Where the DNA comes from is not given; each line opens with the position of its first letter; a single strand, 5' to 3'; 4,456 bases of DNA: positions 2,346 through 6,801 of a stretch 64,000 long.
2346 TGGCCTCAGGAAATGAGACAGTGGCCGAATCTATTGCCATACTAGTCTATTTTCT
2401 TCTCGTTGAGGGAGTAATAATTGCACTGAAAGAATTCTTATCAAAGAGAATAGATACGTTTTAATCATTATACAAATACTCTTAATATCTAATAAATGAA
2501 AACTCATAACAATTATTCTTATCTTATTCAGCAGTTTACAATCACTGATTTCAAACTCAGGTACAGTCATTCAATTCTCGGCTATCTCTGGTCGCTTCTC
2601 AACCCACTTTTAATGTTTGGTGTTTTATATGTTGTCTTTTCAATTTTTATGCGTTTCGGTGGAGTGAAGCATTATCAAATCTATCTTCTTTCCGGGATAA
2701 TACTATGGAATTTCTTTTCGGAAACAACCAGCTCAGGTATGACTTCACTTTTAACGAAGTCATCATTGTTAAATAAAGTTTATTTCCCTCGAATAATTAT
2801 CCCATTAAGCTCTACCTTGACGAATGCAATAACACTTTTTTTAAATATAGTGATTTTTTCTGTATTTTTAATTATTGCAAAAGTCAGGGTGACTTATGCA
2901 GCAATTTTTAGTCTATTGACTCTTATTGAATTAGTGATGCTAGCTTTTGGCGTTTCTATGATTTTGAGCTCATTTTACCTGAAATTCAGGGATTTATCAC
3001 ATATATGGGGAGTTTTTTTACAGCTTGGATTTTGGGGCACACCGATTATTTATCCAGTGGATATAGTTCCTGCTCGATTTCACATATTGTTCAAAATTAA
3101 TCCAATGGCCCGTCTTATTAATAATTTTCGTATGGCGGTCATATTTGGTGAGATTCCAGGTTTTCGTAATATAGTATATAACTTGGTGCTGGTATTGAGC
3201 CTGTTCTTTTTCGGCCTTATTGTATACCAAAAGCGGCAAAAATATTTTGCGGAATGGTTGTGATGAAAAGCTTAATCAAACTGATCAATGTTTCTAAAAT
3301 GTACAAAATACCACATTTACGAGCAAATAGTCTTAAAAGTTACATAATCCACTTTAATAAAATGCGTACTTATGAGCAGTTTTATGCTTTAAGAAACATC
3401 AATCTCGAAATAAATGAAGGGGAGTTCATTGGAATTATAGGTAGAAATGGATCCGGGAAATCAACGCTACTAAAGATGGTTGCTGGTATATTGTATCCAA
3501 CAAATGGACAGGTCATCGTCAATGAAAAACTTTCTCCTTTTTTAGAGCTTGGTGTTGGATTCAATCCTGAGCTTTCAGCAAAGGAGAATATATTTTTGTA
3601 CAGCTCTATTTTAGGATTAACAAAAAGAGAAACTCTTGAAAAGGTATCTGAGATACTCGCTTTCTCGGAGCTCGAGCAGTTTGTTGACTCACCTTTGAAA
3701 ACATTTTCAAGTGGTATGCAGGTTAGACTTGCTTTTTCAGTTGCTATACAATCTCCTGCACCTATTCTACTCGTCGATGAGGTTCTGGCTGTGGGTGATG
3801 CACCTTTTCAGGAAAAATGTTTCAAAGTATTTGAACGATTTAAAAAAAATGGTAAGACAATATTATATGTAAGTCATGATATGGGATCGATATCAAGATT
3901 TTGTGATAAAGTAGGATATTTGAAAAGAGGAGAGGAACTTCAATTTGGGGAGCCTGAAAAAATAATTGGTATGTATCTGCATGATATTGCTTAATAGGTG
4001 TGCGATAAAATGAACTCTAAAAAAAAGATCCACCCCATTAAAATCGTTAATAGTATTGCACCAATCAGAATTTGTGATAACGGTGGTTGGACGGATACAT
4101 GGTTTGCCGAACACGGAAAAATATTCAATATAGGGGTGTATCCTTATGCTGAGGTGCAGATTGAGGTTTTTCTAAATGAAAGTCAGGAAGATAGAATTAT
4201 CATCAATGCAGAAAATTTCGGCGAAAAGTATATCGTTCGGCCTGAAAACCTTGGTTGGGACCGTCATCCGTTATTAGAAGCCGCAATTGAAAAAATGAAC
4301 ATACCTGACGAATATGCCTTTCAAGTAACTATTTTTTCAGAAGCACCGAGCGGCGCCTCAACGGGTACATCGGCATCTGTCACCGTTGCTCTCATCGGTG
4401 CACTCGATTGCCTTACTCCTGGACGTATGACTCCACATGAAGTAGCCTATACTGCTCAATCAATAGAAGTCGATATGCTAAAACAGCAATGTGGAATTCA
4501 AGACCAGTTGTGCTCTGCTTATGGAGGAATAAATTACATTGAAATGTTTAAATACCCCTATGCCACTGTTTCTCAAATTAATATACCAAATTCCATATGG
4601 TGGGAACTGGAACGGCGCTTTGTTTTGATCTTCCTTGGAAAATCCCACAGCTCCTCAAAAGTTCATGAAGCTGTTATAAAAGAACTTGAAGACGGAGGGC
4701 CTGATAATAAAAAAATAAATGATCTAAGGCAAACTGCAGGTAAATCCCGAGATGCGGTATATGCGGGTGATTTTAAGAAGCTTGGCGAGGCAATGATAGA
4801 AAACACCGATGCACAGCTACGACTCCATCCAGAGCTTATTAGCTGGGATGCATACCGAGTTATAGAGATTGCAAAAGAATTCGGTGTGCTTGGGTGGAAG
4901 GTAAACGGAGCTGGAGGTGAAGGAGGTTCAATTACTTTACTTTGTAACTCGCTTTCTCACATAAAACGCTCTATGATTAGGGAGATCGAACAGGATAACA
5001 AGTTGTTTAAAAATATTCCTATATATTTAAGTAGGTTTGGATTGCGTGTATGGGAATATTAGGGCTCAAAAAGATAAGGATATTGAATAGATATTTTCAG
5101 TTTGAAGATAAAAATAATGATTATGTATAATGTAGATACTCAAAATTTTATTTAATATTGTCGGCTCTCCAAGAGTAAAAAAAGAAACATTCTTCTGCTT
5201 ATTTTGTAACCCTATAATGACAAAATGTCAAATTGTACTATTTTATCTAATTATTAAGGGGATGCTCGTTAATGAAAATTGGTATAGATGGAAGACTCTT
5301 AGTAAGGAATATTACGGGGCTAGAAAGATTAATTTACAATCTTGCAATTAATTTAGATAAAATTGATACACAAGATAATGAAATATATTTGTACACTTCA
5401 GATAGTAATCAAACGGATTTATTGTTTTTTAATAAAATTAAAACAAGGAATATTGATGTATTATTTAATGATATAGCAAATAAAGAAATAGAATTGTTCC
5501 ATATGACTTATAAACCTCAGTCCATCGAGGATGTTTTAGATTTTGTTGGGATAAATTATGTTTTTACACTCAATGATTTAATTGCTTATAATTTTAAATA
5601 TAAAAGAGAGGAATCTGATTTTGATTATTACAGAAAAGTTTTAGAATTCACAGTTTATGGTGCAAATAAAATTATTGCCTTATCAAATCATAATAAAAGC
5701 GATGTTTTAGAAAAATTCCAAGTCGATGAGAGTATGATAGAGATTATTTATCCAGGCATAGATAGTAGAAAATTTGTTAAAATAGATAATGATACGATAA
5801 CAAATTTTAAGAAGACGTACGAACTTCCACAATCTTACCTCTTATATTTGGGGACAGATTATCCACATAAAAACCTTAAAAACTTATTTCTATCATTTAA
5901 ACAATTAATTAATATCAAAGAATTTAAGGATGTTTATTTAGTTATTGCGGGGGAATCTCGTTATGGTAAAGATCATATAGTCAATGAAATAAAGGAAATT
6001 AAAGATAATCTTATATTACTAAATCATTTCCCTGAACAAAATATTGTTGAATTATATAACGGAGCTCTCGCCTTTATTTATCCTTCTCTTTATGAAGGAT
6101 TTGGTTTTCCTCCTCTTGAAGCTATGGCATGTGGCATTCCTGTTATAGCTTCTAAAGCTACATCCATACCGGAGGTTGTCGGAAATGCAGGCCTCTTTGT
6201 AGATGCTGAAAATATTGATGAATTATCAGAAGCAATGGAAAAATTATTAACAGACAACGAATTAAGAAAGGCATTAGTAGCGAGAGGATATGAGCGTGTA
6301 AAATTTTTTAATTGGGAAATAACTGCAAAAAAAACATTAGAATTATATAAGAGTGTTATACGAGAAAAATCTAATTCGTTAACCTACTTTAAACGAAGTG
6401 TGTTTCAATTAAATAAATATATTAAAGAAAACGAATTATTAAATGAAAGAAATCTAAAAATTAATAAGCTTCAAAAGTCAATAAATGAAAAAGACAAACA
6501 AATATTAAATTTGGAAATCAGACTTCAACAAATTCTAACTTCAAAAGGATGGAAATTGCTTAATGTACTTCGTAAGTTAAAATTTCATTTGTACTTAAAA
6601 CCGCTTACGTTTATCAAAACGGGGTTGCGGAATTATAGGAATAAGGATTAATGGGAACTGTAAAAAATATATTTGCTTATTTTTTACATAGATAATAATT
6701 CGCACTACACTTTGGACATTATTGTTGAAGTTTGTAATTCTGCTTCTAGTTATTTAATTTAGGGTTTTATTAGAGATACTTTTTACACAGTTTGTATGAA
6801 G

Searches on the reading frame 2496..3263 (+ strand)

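Call 73: search_protein_families(library=pfam, proteins=[window:2496-3263:+], max_evalue=0.00001)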
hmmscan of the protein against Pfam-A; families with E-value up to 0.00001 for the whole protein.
window:2496-3263:+ (255 aa): 1 family
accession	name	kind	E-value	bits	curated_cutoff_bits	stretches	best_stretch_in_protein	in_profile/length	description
PF01061.29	ABC2_membrane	-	6e-12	46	26.9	1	11-214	3-209/211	ABC-2 type transporter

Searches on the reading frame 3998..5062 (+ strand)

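Call 73: search_protein_families(library=pfam, proteins=[window:3998-5062:+], max_evalue=0.00001)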
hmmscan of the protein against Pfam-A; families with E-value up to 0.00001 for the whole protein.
window:3998-5062:+ (354 aa): 1 family
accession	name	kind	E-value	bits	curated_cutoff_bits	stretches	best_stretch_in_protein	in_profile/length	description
PF00288.32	GHMP_kinases_N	-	5.8e-11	42.9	22.3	1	100-177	14-87/87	GHMP kinases N terminal domain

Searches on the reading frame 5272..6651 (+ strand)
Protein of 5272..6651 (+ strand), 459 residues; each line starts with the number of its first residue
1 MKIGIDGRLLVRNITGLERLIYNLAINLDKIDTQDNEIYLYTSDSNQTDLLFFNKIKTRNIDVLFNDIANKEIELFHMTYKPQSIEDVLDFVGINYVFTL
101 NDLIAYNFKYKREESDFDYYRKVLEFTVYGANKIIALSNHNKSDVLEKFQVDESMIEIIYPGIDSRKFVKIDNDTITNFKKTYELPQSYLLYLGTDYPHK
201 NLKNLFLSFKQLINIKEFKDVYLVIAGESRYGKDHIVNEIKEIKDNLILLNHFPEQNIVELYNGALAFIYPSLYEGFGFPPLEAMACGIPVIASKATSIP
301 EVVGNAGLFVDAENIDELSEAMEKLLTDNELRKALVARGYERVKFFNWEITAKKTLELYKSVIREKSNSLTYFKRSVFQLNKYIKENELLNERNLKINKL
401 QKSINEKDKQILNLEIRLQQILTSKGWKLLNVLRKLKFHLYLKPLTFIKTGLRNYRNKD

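Call 73: search_protein_families(library=pfam, proteins=[window:5272-6651:+], max_evalue=0.00001)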
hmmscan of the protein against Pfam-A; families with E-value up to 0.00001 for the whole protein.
window:5272-6651:+ (459 aa): 5 families
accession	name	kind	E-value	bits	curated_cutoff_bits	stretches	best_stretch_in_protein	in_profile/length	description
PF00534.26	Glycos_transf_1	-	2.7e-34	118.6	26.4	1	185-341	13-171/172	Glycosyl transferases group 1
PF13692.12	Glyco_trans_1_4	-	2.2e-26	93.2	27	1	189-328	3-142/142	Glycosyl transferases group 1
PF13524.12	Glyco_trans_1_2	-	4.1e-10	40.2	25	1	217-344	11-130/144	Glycosyl transferase-like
PF13439.12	Glyco_transf_4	-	4.2e-08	33.8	28.5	1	16-165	3-168/170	Glycosyltransferase Family 4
PF20706.3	GT4-conflict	-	3e-07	30.2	26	1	196-303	208-320/385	Family 4 Glycosyltransferase in conflict systems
